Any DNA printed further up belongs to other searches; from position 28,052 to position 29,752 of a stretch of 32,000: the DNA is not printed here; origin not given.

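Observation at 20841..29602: Island-borne BCR/2-hydroxyacyl-CoA-dehydratase-type radical enzyme with two unlike ATPases, a GlcD/GlcF-type dehydrogenase and an MBL hydrolase; substrate unknown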

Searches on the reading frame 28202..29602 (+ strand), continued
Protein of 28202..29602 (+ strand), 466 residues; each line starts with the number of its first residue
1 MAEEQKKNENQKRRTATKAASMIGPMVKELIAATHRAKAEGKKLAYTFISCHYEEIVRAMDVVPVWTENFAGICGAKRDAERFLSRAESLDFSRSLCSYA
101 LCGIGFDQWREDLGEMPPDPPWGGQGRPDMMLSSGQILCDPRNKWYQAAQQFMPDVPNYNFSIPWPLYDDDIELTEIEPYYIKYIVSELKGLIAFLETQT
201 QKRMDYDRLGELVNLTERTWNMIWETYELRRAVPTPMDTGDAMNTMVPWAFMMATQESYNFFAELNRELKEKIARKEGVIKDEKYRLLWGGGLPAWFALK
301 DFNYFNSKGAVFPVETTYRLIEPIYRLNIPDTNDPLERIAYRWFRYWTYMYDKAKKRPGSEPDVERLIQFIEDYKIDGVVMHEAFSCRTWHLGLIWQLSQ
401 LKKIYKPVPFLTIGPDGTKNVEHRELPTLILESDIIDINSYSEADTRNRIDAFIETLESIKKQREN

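Call 20: search_solved_structures(query=window:28202-29599:+, max_evalue=0.01, show_alignments=3)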
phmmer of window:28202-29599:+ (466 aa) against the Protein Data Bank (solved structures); distinct sequences matched with E-value up to 0.01: 5.
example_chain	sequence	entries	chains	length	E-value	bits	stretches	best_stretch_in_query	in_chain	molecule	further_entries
8s02_A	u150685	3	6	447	1.1e-14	57.1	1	66-407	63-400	BzdO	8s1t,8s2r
9g87_A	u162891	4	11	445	1.1e-14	57.1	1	39-463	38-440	3-methylbenzoyl-CoA reductase beta subunit MbdO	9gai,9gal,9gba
3o3m_A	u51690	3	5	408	5e-12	48.3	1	19-298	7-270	alpha subunit 2-hydroxyisocaproyl-CoA dehydratase | alpha-subunit 2-hydroxyisocaproyl-CoA dehydratase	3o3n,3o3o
7yyl_C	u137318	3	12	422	0.00079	21.3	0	182-416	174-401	Dehydratase family protein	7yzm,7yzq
6eno_A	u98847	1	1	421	0.001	20.9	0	182-416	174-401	Dehydratase family protein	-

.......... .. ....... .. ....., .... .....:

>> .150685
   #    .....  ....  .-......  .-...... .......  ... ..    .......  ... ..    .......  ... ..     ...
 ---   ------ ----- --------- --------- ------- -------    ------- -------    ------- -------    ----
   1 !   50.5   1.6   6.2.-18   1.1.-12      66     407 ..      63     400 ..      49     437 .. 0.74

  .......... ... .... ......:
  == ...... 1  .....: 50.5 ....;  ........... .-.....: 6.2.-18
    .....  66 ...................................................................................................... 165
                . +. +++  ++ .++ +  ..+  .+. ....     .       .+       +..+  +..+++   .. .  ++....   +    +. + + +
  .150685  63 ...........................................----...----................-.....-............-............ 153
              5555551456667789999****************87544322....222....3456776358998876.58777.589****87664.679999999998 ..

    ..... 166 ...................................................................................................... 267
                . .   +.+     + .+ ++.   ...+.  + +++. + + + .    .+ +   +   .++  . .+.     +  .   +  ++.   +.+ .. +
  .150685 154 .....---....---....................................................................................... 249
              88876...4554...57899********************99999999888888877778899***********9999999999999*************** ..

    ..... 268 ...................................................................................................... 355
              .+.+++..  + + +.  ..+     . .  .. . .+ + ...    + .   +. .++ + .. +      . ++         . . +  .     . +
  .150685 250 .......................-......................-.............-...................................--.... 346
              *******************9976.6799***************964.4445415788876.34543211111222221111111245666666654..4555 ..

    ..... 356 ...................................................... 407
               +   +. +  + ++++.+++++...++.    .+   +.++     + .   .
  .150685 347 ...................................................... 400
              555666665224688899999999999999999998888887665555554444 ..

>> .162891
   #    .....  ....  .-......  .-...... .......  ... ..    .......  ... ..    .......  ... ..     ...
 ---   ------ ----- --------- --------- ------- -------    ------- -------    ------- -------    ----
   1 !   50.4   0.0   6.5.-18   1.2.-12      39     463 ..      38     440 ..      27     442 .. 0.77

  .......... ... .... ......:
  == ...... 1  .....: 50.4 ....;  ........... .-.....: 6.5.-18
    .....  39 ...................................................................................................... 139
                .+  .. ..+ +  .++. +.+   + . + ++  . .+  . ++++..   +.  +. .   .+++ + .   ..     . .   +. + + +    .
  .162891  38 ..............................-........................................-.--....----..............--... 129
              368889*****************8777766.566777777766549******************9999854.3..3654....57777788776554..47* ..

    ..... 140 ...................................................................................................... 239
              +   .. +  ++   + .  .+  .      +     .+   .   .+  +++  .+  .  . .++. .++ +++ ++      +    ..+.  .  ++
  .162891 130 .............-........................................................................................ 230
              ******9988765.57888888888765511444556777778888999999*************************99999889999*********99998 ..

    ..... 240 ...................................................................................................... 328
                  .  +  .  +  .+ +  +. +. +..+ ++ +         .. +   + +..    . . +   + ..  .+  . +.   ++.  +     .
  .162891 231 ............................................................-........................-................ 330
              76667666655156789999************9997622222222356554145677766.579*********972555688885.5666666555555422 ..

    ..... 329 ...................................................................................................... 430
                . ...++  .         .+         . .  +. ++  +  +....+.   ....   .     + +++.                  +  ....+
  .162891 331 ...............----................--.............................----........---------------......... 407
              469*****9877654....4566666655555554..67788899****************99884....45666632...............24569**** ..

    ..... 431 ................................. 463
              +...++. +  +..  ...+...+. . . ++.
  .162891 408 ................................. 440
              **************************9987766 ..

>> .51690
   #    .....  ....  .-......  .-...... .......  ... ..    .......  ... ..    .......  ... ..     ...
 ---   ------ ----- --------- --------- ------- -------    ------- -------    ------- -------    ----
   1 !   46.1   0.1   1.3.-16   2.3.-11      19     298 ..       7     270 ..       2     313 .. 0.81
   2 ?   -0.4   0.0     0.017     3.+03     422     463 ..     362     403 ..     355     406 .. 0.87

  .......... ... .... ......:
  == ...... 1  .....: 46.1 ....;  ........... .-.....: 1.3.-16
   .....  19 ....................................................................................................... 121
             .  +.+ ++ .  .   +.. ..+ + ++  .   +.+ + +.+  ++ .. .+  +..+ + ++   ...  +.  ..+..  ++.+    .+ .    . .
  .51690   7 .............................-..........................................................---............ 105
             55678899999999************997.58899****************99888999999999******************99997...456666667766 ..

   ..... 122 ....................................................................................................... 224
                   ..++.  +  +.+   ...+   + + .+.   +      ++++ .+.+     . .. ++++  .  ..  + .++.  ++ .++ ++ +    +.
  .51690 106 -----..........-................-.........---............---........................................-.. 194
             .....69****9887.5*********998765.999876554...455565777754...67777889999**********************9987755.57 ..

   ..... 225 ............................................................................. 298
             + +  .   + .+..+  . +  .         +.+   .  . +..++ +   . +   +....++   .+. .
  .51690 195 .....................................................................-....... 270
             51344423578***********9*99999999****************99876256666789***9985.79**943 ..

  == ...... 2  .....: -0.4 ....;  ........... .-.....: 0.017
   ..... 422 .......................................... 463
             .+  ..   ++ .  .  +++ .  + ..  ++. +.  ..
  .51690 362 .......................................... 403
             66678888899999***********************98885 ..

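Call 27: search_protein_families(library=ncbifam, proteins=[L056:6260-7846:+, L064:9-1955:+, L061:6472-7668:+, L031:16254-18848:-, L044:17428-18483:-, L048:13140-14534:+], max_evalue=1e-10)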
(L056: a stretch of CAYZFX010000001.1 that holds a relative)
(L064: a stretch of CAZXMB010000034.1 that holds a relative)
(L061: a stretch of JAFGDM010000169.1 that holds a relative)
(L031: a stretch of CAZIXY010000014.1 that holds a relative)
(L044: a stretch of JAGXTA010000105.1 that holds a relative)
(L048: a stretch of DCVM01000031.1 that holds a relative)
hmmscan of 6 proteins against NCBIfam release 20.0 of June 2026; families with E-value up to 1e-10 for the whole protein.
L056:6260-7846:+ (528 aa): 103 families (the best 25 are shown)
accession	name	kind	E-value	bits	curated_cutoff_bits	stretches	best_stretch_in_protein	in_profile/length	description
NF004837.0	PRK06187.1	subfamily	1.1e-130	436.5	476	1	2-523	3-527/531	long-chain-fatty-acid--CoA ligase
NF006182.0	PRK08316.1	subfamily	3e-107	359.3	663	1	8-521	12-520/523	fatty acyl-CoA synthetase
NF005307.0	PRK06839.1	equivalog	2.4e-95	320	748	1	13-516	8-491/496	o-succinylbenzoate--CoA ligase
NF005857.1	PRK07786.1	exception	5e-89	299.1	733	1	13-519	15-513/513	fatty-acid--CoA ligase FadD5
NF005676.0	PRK07470.1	equivalog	3.8e-85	286.5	774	1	7-518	20-529/544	acyl-CoA synthetase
NF005801.1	PRK07656.1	equivalog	1.4e-81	274.7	657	1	9-515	3-500/500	FadD3 family acyl-CoA ligase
NF009233.0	PRK12583.1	subfamily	2.2e-81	273.9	832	1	9-516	20-548/558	fatty acid CoA ligase family protein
NF004758.0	PRK06087.1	equivalog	1.1e-78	265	736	1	9-517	26-534/548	medium-chain fatty-acid--CoA ligase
NF005947.1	PRK08008.1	equivalog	2.1e-78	264.2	651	1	8-514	8-517/518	crotonobetaine/carnitine-CoA ligase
NF005702.0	PRK07514.1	subfamily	3e-77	260.1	558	1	37-520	28-502/506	malonyl-CoA synthase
NF052269.1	Staph_lig_FadD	equivalog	3e-76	256.8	650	1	14-518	7-493/499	long-chain-fatty-acid--CoA ligase FadD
NF004797.0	PRK06145.1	equivalog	6.2e-75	252.4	850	1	10-521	5-498/499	acyl-CoA synthetase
NF006181.0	PRK08314.1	subfamily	4.4e-74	249.7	705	1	13-517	30-553/563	long-chain-fatty-acid--CoA ligase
NF005863.0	PRK07798.1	subfamily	6.9e-74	249.3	543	1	7-510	4-523/540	acyl-CoA synthetase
NF002966.0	PRK03640.1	equivalog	8.2e-74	248.9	556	1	12-518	7-480/483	o-succinylbenzoate--CoA ligase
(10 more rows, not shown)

L064:9-1955:+ (648 aa): 71 families (the best 25 are shown)
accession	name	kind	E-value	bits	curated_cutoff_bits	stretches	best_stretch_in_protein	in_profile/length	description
NF038343.1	ligase_FadD11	exception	4.5e-79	266.4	950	1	27-617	7-582/585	fatty acid--CoA ligase FadD11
NF004837.0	PRK06187.1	subfamily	5.9e-53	179.9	476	2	353-516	275-456/531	long-chain-fatty-acid--CoA ligase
NF005801.1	PRK07656.1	equivalog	5.9e-45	153.8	657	2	354-513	269-434/500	FadD3 family acyl-CoA ligase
NF009233.0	PRK12583.1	subfamily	6.7e-38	130.4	832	2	49-223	44-226/558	fatty acid CoA ligase family protein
NF005714.0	PRK07529.1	subfamily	1.8e-36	125.7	632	2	348-515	323-508/640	acyl-CoA synthetase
TIGR01923.1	menE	equivalog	2.2e-35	122.4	330.15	1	364-516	224-382/442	o-succinylbenzoate--CoA ligase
NF004758.0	PRK06087.1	equivalog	2.2e-35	122.1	736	2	363-514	302-465/548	medium-chain fatty-acid--CoA ligase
NF002966.0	PRK03640.1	equivalog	3.5e-35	121.5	556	1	346-517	237-417/483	o-succinylbenzoate--CoA ligase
NF004114.0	PRK05605.1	equivalog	2.8e-34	118.4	766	1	336-517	310-504/575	long-chain-fatty-acid--CoA ligase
NF052269.1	Staph_lig_FadD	equivalog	6.8e-34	117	650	1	358-515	259-426/499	long-chain-fatty-acid--CoA ligase FadD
NF004808.0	PRK06155.1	equivalog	4.9e-31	107.6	722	2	363-514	293-454/542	ATP-dependent acyl-CoA ligase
NF004822.0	PRK06178.1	equivalog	2e-30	106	782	1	408-515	384-501/571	acyl-CoA synthetase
NF003313.0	PRK04319.1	equivalog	2.6e-30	105.2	729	2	29-267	53-277/574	acetate--CoA ligase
NF005947.1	PRK08008.1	equivalog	9.7e-30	103.6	651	2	437-515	376-454/518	crotonobetaine/carnitine-CoA ligase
NF005702.0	PRK07514.1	subfamily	1.1e-29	103.2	558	1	348-515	254-433/506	malonyl-CoA synthase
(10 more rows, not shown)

L061:6472-7668:+ (398 aa): 30 families (the best 25 are shown)
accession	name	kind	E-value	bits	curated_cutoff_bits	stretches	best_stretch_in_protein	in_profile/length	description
TIGR01930.1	AcCoA-C-Actrans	subfamily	9.1e-55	186.1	240.55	1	15-396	7-385/385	acetyl-CoA C-acyltransferase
NF006552.0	PRK09051.1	subfamily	2.5e-41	142.3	565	1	19-395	18-392/395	beta-ketothiolase BktB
NF042999.1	bketothiol_BktB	equivalog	1.2e-37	130.1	725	1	19-396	17-392/394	beta-ketothiolase BktB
NF004853.0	PRK06205.1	subfamily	2.8e-37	128.7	551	1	16-396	13-401/404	acetyl-CoA C-acetyltransferase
NF006516.0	PRK08963.1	equivalog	2.8e-35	122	560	1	152-396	176-434/436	acetyl-CoA C-acyltransferase FadI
NF005033.0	PRK06445.1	equivalog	1.1e-34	120.3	511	1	45-395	49-392/395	acetyl-CoA C-acetyltransferase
NF005889.0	PRK07850.1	equivalog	3.4e-33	115.2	515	1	15-395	12-384/387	steroid 3-ketoacyl-CoA thiolase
NF005805.0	PRK07661.1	equivalog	1.5e-32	113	633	1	28-397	26-390/391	acetyl-CoA C-acetyltransferase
NF005152.0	PRK06633.1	equivalog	2e-31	108.9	675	1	17-394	15-388/392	acetyl-CoA C-acetyltransferase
NF005890.0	PRK07851.1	equivalog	7.1e-31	107.6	580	1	154-395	167-402/406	acetyl-CoA C-acetyltransferase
TIGR02430.1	pcaF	equivalog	2e-30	106.1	597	1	15-395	11-397/400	3-oxoadipyl-CoA thiolase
NF004206.0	PRK05656.1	subfamily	1e-29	103.8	688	1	20-393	17-388/392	acetyl-CoA C-acetyltransferase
NF005865.0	PRK07801.1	equivalog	1.5e-29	103.4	591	1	15-394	12-378/382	acetyl-CoA C-acetyltransferase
NF006086.0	PRK08235.1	equivalog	1.9e-29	103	526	1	15-396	12-391/393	acetyl-CoA C-acetyltransferase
NF006551.0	PRK09050.1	subfamily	2e-29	102.9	605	1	13-394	10-397/401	3-oxoadipyl-CoA thiolase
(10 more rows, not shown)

L031:16254-18848:- (864 aa): 16 families
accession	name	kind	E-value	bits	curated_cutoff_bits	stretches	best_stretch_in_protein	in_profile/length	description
TIGR00387.1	glcD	equivalog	1.6e-119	399.4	567.9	1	40-454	1-413/413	glycolate oxidase subunit GlcD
NF008408.0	PRK11230.1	equivalog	1.8e-74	251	897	1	6-454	24-470/499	glycolate oxidase subunit GlcD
NF049975.1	2HglutDHaseYdiJ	equivalog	2.3e-63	214.4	1350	2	22-176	37-193/1018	D-2-hydroxyglutarate dehydrogenase YdiJ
NF004898.0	PRK06259.1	equivalog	2.3e-56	191.4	385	1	489-861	131-486/488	fumarate reductase (CoM/CoB) subunit TfrB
NF045670.1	quin_L_LdhH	equivalog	3.2e-41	141.4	800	1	613-860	456-706/706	L-lactate dehydrogenase (quinone) large subunit LdhH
NF008439.0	PRK11282.1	equivalog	1.2e-28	99.9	284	1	45-245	7-205/358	glycolate oxidase subunit GlcE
NF045663.1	diclust_near_Sec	equivalog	9.8e-28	96.7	530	1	537-838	347-621/759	pyridine nucleotide-disulfide oxidoreductase/dicluster-binding protein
NF008369.0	PRK11168.1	equivalog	1.5e-26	93.2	278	1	614-839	157-384/401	anaerobic glycerol-3-phosphate dehydrogenase subunit C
NF045724.1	ferredox_TmcB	equivalog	6.8e-24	84.2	735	1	720-836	287-405/430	electron transfer complex ferredoxin TmcB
NF008434.0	PRK11274.1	equivalog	5e-22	78.4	333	1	484-840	15-393/409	glycolate oxidase subunit GlcF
NF045796.1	DsrK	equivalog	2.1e-21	76.1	400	1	536-811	111-389/453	sulfate reduction electron transfer complex DsrMKJOP subunit DsrK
NF045711.1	sulf_resp_HmcF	equivalog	3e-18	65.9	750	1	717-836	304-426/457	sulfate respiration complex iron-sulfur protein HmcF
TIGR03379.1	glycerol3P_GlpC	equivalog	6.7e-18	64.6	279.9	1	623-836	161-378/397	anaerobic glycerol-3-phosphate dehydrogenase subunit GlpC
TIGR01678.1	FAD_lactone_ox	subfamily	7.9e-15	54.7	396.8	1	36-212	14-181/438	sugar 1,4-lactone oxidase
NF053785.1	DcplphribOxDprE1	equivalog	3.8e-13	49.4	500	1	40-211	18-182/449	decaprenylphosphoryl-beta-D-ribose oxidase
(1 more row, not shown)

L044:17428-18483:- (351 aa): 0 families

L048:13140-14534:+ (464 aa): 0 families

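Call 30: list_cluster_members(proteins=[window:28202-29599:+, window:26926-28089:+, window:24996-26003:+, window:23100-24476:-, L085:4646-6046:+])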
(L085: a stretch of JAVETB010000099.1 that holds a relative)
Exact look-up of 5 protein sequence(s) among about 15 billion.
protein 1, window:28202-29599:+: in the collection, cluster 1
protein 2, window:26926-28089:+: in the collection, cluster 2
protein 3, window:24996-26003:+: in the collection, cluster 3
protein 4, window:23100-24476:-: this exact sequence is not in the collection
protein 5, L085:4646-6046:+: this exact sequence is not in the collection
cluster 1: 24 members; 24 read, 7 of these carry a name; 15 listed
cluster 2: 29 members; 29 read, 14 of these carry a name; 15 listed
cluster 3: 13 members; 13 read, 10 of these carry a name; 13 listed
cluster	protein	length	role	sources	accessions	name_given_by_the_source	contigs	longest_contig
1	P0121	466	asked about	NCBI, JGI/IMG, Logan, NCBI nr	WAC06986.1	MAG: 2-hydroxyacyl-CoA dehydratase family protein [Thermodesulfobacteriota bacterium] | benzoyl-CoA reductase/2-hydroxyglutaryl-CoA dehydratase subunit BcrC/BadD/HgdB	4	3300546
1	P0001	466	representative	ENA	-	-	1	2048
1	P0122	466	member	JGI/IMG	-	benzoyl-CoA reductase/2-hydroxyglutaryl-CoA dehydratase subunit BcrC/BadD/HgdB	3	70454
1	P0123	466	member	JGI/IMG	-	benzoyl-CoA reductase/2-hydroxyglutaryl-CoA dehydratase subunit BcrC/BadD/HgdB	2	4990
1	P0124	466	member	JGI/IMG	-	Benzoyl-CoA reductase/2-hydroxyglutaryl-CoA dehydratase subunit, BcrC/BadD/HgdB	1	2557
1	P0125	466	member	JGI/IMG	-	benzoyl-CoA reductase/2-hydroxyglutaryl-CoA dehydratase subunit BcrC/BadD/HgdB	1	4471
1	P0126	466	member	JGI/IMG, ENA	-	benzoyl-CoA reductase/2-hydroxyglutaryl-CoA dehydratase subunit BcrC/BadD/HgdB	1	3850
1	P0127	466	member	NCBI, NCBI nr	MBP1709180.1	MAG: 2-hydroxyglutaryl-CoA dehydratase [Deltaproteobacteria bacterium] | 2-hydroxyglutaryl-CoA dehydratase [Deltaproteobacteria bacterium]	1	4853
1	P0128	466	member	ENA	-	-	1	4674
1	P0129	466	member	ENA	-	-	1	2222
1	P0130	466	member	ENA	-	-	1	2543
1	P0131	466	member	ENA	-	-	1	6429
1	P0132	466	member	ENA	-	-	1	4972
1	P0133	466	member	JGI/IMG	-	-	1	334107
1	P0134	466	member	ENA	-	-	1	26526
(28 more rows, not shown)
